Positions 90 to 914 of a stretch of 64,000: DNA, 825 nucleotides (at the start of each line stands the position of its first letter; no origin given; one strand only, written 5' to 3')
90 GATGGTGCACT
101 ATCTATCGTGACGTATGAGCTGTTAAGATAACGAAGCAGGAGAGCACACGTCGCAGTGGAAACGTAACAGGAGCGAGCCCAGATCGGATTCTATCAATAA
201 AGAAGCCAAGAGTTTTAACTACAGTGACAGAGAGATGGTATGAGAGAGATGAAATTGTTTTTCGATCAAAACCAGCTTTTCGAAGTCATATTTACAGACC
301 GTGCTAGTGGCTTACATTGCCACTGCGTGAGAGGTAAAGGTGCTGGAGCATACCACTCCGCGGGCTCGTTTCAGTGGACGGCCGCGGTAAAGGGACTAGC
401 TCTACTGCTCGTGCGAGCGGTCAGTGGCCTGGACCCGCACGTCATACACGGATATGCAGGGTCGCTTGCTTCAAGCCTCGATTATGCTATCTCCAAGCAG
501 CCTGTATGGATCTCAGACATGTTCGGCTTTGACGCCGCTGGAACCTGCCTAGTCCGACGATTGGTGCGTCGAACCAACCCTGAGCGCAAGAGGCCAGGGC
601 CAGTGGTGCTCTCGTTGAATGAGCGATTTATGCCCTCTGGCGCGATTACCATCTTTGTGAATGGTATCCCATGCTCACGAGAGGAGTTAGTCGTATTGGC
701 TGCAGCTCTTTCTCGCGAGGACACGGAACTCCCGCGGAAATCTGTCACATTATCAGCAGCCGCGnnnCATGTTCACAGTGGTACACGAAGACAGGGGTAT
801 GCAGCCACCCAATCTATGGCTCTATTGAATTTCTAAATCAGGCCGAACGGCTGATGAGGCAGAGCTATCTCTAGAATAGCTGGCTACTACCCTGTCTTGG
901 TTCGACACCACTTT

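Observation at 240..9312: Four diverged paralogs of an unrecognised protein domain within 9 kb (family A)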

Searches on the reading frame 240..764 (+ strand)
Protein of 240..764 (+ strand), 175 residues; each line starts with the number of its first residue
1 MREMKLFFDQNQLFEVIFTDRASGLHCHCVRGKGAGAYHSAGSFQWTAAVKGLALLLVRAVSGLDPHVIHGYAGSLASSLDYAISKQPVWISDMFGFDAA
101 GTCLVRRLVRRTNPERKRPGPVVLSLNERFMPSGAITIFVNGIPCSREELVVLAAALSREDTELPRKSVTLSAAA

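Call 4: search_protein_families(library=pfam, proteins=[window:240-764:+], max_evalue=0.01)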
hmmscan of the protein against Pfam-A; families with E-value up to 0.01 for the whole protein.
window:240-764:+ (175 aa): 0 families

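Call 5: search_protein_families(library=ncbifam, proteins=[window:240-764:+], max_evalue=0.01)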
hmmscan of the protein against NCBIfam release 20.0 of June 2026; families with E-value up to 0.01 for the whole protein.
window:240-764:+ (175 aa): 0 families

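Call 6: search_protein_families(library=padloc, proteins=[window:240-764:+], max_evalue=0.01)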
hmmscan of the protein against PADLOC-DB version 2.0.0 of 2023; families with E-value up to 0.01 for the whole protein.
window:240-764:+ (175 aa): 0 families

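Call 9: find_homologous_proteins(query=A1, max_evalue=0.001)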
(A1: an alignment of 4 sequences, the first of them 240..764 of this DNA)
Query A1 (4 sequences) (175 aa, profile of the alignment): 208 proteins with E <= 0.001 among 8000 candidates; the best 120 are listed.
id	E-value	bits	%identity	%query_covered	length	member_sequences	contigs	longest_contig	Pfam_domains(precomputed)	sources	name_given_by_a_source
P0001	8.5e-71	255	100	98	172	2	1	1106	-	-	-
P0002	1.4e-69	251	31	77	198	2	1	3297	-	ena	-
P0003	1.3e-63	232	90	94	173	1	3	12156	-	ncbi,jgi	jgi:hypothetical protein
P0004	7.1e-56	207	26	77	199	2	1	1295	-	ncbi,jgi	jgi:hypothetical protein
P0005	1.9e-50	189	33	78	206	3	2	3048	-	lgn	-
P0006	4.0e-50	188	29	97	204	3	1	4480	-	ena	-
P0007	5.0e-50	188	29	95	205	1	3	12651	-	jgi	jgi:hypothetical protein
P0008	1.0e-49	187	28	95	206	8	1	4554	-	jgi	jgi:hypothetical protein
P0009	3.5e-49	185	29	95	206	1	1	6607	-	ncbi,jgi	jgi:hypothetical protein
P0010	5.5e-49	184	30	95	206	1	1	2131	-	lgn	-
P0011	5.9e-49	184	29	95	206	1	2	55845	-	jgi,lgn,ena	-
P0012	6.9e-49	184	30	95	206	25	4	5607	-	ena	-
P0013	1.0e-48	183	66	92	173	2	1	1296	-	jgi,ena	-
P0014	1.4e-48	183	63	99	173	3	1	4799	-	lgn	-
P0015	1.4e-48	183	57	93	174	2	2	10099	-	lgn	-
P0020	6.0e-48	181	66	92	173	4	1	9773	-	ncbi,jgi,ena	-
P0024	8.9e-47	177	63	100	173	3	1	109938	-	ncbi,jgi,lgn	ncbi:MAG: hypothetical protein RL518_1641 [Pseudomonadota bacterium]|jgi:hypothetical protein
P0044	5.3e-45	171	55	90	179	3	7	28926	-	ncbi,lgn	-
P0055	1.6e-44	170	55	90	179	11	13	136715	-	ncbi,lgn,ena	-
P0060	3.4e-44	169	58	90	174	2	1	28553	-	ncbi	-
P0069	9.1e-44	167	54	94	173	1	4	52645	-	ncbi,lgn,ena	-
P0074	1.5e-43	167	49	100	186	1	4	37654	-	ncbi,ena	-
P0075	1.6e-43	166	54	90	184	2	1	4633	-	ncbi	-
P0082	2.4e-43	166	49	95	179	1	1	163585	-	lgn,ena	-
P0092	9.2e-43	164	51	95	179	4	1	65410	-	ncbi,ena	-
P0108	4.8e-42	162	51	87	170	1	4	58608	-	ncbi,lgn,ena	-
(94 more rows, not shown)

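Call 10: find_encoding_contigs(protein=P0024, flank=10000, max_places=3)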
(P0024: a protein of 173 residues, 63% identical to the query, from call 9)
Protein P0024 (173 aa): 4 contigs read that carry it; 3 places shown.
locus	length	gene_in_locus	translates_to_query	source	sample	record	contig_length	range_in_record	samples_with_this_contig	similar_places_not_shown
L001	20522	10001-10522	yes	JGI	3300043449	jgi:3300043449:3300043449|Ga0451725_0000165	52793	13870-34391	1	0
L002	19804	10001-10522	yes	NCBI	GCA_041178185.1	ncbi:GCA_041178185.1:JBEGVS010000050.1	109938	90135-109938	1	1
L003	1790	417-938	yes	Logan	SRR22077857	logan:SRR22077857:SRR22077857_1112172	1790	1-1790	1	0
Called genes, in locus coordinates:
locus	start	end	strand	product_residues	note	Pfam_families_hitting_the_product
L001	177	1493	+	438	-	PF13393:tRNA-synt_His, PF03129:HGTP_anticodon (weak)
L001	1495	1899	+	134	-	PF01894:YjbQ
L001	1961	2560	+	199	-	PF01725:Ham1p_like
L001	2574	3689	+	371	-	PF01189:Methyltr_RsmB-F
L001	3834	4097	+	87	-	-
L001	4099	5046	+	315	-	-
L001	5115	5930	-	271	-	-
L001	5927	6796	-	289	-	-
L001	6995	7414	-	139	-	-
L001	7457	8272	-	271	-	PF00669:Flagellin_N, PF00700:Flagellin_C (weak)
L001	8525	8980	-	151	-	PF05099:TerB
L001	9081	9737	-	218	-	-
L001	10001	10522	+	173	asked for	-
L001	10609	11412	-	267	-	PF01182:Glucosamine_iso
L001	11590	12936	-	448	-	-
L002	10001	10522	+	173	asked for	-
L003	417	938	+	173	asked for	-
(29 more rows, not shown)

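Call 11: find_encoding_contigs(protein=P0082, flank=10000, max_places=3)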
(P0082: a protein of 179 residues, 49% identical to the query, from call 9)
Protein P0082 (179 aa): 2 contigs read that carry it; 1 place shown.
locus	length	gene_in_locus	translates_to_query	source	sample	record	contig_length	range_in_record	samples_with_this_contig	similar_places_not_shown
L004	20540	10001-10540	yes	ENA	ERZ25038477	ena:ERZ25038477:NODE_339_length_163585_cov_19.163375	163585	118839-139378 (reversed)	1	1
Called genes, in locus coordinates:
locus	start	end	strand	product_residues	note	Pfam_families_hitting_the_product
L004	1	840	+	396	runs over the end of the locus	PF00155:Aminotran_1_2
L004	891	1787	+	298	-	PF02374:ArsA_ATPase (faint), PF06564:CBP_BcsQ (faint), PF09140:MipZ (faint), PF10609:ParA, PF13614:AAA_31, PF01656:CbiA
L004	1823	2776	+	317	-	PF02195:ParB_N, PF23433:DUF7119 (weak), PF17762:HTH_ParB, PF23552:ParB_C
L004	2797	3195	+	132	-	PF04519:Bactofilin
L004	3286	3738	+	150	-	PF00430:ATP-synt_B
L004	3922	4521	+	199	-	PF00430:ATP-synt_B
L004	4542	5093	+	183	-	PF00213:OSCP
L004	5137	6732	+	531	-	PF02874:ATP-synt_ab_N, PF00006:ATP-synt_ab, PF00306:ATP-synt_ab_C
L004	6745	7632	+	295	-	PF00231:ATP-synt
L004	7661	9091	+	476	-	PF02874:ATP-synt_ab_N, PF00006:ATP-synt_ab, PF22919:ATP-synt_VA_C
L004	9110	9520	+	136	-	PF02823:ATP-synt_DE_N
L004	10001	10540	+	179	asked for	-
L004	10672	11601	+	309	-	PF00892:EamA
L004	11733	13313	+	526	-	PF00437:T2SSE, PF25199:nSTAND_NTPase5 (faint)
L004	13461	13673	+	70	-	-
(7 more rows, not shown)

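Call 12: find_encoding_contigs(protein=P0055, flank=10000, max_places=4)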
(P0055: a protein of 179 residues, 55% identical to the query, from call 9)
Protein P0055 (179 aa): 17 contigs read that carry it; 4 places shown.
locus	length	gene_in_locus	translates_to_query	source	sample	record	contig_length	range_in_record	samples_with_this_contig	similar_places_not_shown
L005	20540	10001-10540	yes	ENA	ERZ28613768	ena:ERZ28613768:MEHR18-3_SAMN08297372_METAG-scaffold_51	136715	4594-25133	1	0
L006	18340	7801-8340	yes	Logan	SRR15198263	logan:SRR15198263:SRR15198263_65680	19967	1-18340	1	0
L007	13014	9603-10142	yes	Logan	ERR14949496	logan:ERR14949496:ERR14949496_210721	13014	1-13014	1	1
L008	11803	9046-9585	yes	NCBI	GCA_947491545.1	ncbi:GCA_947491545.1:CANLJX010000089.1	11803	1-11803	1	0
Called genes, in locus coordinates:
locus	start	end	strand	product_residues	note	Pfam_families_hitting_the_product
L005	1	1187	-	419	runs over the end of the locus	PF12471:GTP_CH_N, PF00925:GTP_cyclohydro2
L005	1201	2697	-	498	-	PF00171:Aldedh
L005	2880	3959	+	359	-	PF04909:Amidohydro_2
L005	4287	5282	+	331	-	PF18288:FAA_hydro_N_2, PF01557:FAA_hydrolase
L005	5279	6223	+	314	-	-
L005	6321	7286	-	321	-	PF01156:IU_nuc_hydro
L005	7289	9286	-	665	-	-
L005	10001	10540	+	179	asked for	-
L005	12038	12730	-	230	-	PF02585:PIG-L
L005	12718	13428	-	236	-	PF00535:Glycos_transf_2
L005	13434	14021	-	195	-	PF14595:Thioredoxin_9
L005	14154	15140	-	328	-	PF00669:Flagellin_N (weak), PF00700:Flagellin_C (weak)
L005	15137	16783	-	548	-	PF00460:Flg_bb_rod (weak), PF22638:FlgK_D1, PF06429:Flg_bbr_C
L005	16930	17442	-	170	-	PF05130:FlgN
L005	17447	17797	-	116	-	PF04316:FlgM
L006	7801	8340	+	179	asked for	-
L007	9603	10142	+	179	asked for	-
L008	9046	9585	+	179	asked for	-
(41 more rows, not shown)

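Call 17: find_related_loci(query=A2, collection=genome_contigs, flank=6000)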
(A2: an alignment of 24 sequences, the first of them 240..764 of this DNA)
Query A2 (175 aa) in genome_contigs; peptide patterns used: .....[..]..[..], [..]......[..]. (x = any residue, [..] = any of these).
104 stretches matched a pattern; 85 encode a relative of the query (tblastn E <= 1e-3); the best 80 are kept; 80 distinct loci.
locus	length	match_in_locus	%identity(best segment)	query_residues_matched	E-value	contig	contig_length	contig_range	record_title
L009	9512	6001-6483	66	1-161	3e-68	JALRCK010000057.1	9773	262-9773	MAG: Deltaproteobacteria bacterium isolate HTM.30 NODE_57_length_9773_cov_3.499278, whole genome shotgun sequence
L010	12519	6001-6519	63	1-175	4e-67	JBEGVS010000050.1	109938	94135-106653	MAG: Pseudomonadota bacterium isolate riogrande_2019_sw_WHONDRS-S19S_0066_B_bin.28 scaffold_943430, whole genome shotgun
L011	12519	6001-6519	60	1-174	4e-65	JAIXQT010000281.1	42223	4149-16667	MAG: Proteobacteria bacterium isolate C4_MAG_00039 pond_C4_MAG_00039_000000000222, whole genome shotgun sequence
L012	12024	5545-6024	64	1-160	1e-64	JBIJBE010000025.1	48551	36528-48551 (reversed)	MAG: Bdellovibrionota bacterium isolate ME2006-08-03D11_3300047094_group2_bin168 Rohwer_bin1170_scaffold_278_c1, whole g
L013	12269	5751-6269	59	1-174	4e-63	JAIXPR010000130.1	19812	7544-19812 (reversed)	MAG: Proteobacteria bacterium isolate C1_MAG_00071 C1_MAG_00071_000000000246, whole genome shotgun sequence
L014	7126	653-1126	61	1-158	5e-63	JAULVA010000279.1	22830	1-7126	MAG: Bdellovibrionota bacterium isolate P_BDEL NODE_3973_length_22830_cov_1.230102, whole genome shotgun sequence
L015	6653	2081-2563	60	1-161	2e-61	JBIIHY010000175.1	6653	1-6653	MAG: Bdellovibrionota bacterium isolate ME2001-08-13pf_3300042453_group1_bin275 Rohwer_bin1166_scaffold_17043_c1, whole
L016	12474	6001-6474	58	1-158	1e-60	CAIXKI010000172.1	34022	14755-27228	MAG: uncultured delta proteobacterium isolate Loclat_bin-13748 genome assembly, contig: bin-13748:172/257, whole genome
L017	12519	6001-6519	58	1-174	2e-60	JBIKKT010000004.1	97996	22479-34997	MAG: Bdellovibrionota bacterium isolate ME2014-08-05_3300044627_group5_bin200 Rohwer_bin1185_scaffold_77_c1, whole genom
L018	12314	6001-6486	56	1-162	1e-60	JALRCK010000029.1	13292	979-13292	MAG: Deltaproteobacteria bacterium isolate HTM.30 NODE_29_length_13292_cov_2.839652, whole genome shotgun sequence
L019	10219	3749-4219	60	1-157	1e-59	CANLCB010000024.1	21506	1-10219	MAG: Deltaproteobacteria bacterium isolate ZE-Oct18-108 genome assembly, contig: ZE-Oct18-C1624, whole genome shotgun se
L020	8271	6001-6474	56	1-158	9e-59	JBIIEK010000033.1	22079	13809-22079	MAG: Bdellovibrionota bacterium isolate ME2000-09-26pf_3300044610_group1_bin166 Rohwer_bin1165_scaffold_1298_c1, whole g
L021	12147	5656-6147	55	1-166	5e-58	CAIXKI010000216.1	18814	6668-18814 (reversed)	MAG: uncultured delta proteobacterium isolate Loclat_bin-13748 genome assembly, contig: bin-13748:216/257, whole genome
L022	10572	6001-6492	56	1-166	1e-57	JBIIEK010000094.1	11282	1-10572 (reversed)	MAG: Bdellovibrionota bacterium isolate ME2000-09-26pf_3300044610_group1_bin166 Rohwer_bin1165_scaffold_2517_c1, whole g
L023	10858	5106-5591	55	1-163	2e-56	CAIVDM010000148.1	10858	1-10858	MAG: uncultured delta proteobacterium isolate ErkenSummer_bin-0574 genome assembly, contig: bin-0574:148/255, whole geno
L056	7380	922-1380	46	1-146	2e-35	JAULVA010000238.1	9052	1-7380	MAG: Bdellovibrionota bacterium isolate P_BDEL NODE_22001_length_9052_cov_0.871485, whole genome shotgun sequence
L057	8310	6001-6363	52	29-142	1e-36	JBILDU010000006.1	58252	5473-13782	MAG: Bdellovibrionota bacterium isolate ME2016-07-22_3300044628_group7_bin146 Rohwer_bin1162_scaffold_154_c1, whole geno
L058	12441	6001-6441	47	1-142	2e-35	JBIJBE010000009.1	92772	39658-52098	MAG: Bdellovibrionota bacterium isolate ME2006-08-03D11_3300047094_group2_bin168 Rohwer_bin1170_scaffold_55_c1, whole ge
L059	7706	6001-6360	48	29-143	2e-34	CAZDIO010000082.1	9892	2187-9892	MAG TPA_asm: uncultured Bdellovibrionales bacterium isolate binchicken_co200_37 genome assembly, contig: k141_524173, wh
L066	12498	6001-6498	41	1-158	3e-31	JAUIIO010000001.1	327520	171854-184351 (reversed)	MAG: bacterium isolate Co_bin.265 NODE_310_length_327520_cov_1.572728, whole genome shotgun sequence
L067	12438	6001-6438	42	23-161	1e-30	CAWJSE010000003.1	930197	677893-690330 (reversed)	MAG: Candidatus Melainabacteria bacterium isolate MFD09671.bin.4.117 genome assembly, contig: contig_31903, whole genome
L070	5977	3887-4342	37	1-151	5e-29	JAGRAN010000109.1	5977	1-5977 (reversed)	MAG: Bdellovibrionales bacterium isolate HKST-UBA19 2009_251664, whole genome shotgun sequence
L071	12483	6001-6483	40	4-157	5e-29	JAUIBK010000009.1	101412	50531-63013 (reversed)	MAG: bacterium isolate 6_bin.32 NODE_357_length_101412_cov_1.407869, whole genome shotgun sequence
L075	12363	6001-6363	45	42-160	9e-28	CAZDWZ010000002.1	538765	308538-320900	MAG TPA_asm: uncultured Bdellovibrionales bacterium isolate SRP302895_co1_124 genome assembly, contig: NODE_9_length_538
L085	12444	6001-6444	39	23-162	8e-25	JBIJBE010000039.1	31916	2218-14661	MAG: Bdellovibrionota bacterium isolate ME2006-08-03D11_3300047094_group2_bin168 Rohwer_bin1170_scaffold_725_c1, whole g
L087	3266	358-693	45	33-142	3e-23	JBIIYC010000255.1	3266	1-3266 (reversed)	MAG: Bdellovibrionota bacterium isolate ME2005-08-16_3300042507_group2_bin71 Rohwer_bin1169_scaffold_49789_c1, whole gen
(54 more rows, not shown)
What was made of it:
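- Sampled members are chromosomal, among housekeeping genes (calls 10-12, 17).
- Tried and rejected: It was repeated successfully with alignment A2 (call 17).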

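Call 18: search_solved_structures(query=A2, max_evalue=10, show_alignments=2)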
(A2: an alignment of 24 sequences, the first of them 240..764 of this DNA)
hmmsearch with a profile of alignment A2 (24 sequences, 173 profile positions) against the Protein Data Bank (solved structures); distinct sequences matched with E-value up to 10: 0.
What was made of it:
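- Tried and rejected: A profile search returned no hits at E<=10 (call 18).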

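Call 25: search_protein_families(library=phrogs, proteins=[window:240-764:+], max_evalue=0.01)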
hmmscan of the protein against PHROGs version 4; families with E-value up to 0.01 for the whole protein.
window:240-764:+ (175 aa): 0 families

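Call 28: search_protein_families(library=pfam, proteins=[L070:3797-5503:+, L071:5989-7686:+, L066:6001-7698:+, L067:5929-7314:+, L075:5872-7584:+, L058:5824-7167:+, L056:913-2088:+, L057:3779-4936:+, L057:6704-7957:+, L087:253-1845:+], max_evalue=0.01)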
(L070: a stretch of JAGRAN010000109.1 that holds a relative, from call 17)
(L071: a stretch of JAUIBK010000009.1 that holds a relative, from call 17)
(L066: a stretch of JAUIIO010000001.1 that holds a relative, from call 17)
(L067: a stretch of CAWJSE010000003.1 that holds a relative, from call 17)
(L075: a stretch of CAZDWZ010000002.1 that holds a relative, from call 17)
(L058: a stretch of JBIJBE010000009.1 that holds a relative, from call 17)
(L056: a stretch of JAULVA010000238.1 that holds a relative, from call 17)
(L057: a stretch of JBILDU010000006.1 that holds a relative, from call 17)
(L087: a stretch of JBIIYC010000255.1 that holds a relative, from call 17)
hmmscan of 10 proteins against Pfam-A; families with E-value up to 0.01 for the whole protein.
L070:3797-5503:+ (569 aa): 0 families

L071:5989-7686:+ (566 aa): 0 families

L066:6001-7698:+ (566 aa): 0 families

L067:5929-7314:+ (462 aa): 0 families

L075:5872-7584:+ (571 aa): 0 families

L058:5824-7167:+ (448 aa): 0 families

L056:913-2088:+ (392 aa): 0 families

L057:3779-4936:+ (386 aa): 0 families

L057:6704-7957:+ (418 aa): 0 families

L087:253-1845:+ (531 aa): 0 families

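Call 29: predict_structure(alignment_id=A3)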
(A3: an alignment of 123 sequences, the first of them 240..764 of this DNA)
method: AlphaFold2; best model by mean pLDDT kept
length: 175 residues; sequences in the alignment: 123
mean_pLDDT: 90.0   pTM: 0.85
mean pLDDT of the five models: 90.0, 89.8, 89.3, 89.3, 89.2
residues with pLDDT >= 90: 141; 70-90: 15; 50-70: 8; < 50: 11
segments of 3 or more residues with pLDDT < 50: 162-171
pLDDT, mean of each block of 10 residues (from residue 1): 97 97 95 73 95 98 93 95 96 95 96 89 97 98 96 94 45 49
secondary structure, 60 per line:
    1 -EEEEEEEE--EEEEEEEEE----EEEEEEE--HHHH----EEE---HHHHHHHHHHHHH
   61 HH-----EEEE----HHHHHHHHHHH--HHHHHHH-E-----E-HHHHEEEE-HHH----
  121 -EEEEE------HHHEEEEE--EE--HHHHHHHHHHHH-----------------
elements in order: E2-9 E12-20 E25-31 H34-37 E42-44 H48-62 E68-71 H76-86 H89-95 H105-108 E109-112 E122-126 E136-140 H147-158
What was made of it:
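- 240..767 (+): Copy A1. A stand-alone family-A protein of 175 aa in the conserved 'core' subfamily. It has a disordered tail and ends in ...LSAAA. It heads the enzyme cassette. AF2 model with pLDDT 90 (call 29).
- On Winged-helix superfamily: The secondary-structure order fits (call 29).
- On ClpXP C-motif-1 (ssrA-like) substrates: The tail has pLDDT below 50 (call 29).
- The order H48-62, E68-71, H76-86, H89-95, E109-112, loop, E122-126 matches winged-helix topology (call 29).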

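Call 32: fold_search(model_id=the predicted structure, library=pdb)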
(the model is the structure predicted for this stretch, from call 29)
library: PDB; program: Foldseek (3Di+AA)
matches with E <= 10: 326; with E <= 0.001: 0
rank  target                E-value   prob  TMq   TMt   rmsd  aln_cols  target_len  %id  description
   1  1yf5                  6.8e-02  0.13  0.18  0.14  15.7       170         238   10  Cyto-Epsl: The Cytoplasmic Domain Of Epsl, An Inner Membrane Component Of The Type II Secretion System Of Vibrio Cholera (released 2005-05-03)
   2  8bzm_A                1.7e-01  0.20  0.17  0.28   8.7       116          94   16  FOXK1-ELF1-heterodimer bound to DNA (released 2023-12-27)
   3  8bzm_E                1.8e-01  0.20  0.17  0.28   8.7       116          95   16  FOXK1-ELF1-heterodimer bound to DNA (released 2023-12-27)
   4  3owq_C                1.9e-01  0.08  0.22  0.18  13.0       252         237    6  X-Ray Structure of Lin1025 protein from Listeria innocua, Northeast Structural Genomics Consortium Target LkR164 (released 2010-10-20)
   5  8bzm_I                2.0e-01  0.16  0.17  0.28   9.3       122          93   13  FOXK1-ELF1-heterodimer bound to DNA (released 2023-12-27)
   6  9gm7_D                2.6e-01  0.16  0.22  0.15  12.2       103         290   18  MukBEF in a nucleotide-bound state with open neck gate (monomer) (released 2025-03-26)
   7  9gm9_D                2.6e-01  0.16  0.22  0.14  11.7       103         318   18  MukBEF in a DNA capture state (released 2025-03-26)
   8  2g0i_B                2.9e-01  0.07  0.15  0.22  15.0       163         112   11  Crystal structure of SMU.848 from Streptococcus mutans (released 2006-08-08)
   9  5brf_A                2.9e-01  0.04  0.16  0.09  16.7       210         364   10  Crystal structure of Trypanosoma cruzi glucokinase in complex with inhibitor HPOP-GlcN (released 2015-06-17)
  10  1s3j_A                3.7e-01  0.08  0.14  0.16  10.1       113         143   16  X-ray crystal structure of YusO protein from Bacillus subtilis (released 2004-04-13)
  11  4pht_Y                4.2e-01  0.04  0.14  0.12  15.7       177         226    7  ATPase GspE in complex with the cytoplasmic domain of GspL from the Vibrio vulnificus type II Secretion system (released 2014-11-26)
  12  9gm7_C                4.5e-01  0.13  0.22  0.10  12.0       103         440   18  MukBEF in a nucleotide-bound state with open neck gate (monomer) (released 2025-03-26)
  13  1noy_A                4.7e-01  0.06  0.18  0.13  12.8       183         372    8  DNA POLYMERASE (E.C.2.7.7.7)/DNA COMPLEX (released 1996-10-14)
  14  5aip_A                5.4e-01  0.15  0.22  0.25   6.7       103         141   13  Crystal structure of NadR in complex with 4-hydroxyphenylacetate (released 2016-03-02)
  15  7yzd_A                5.7e-01  0.14  0.18  0.27   8.1        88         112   11  Crystal structure of the zebrafish FoxH1 bound to the TGTTTACT site (fkh motif GTAAACA) (released 2022-11-16)
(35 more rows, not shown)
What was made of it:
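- Weak ROQ (RNA-binding) hits appear (call 32).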
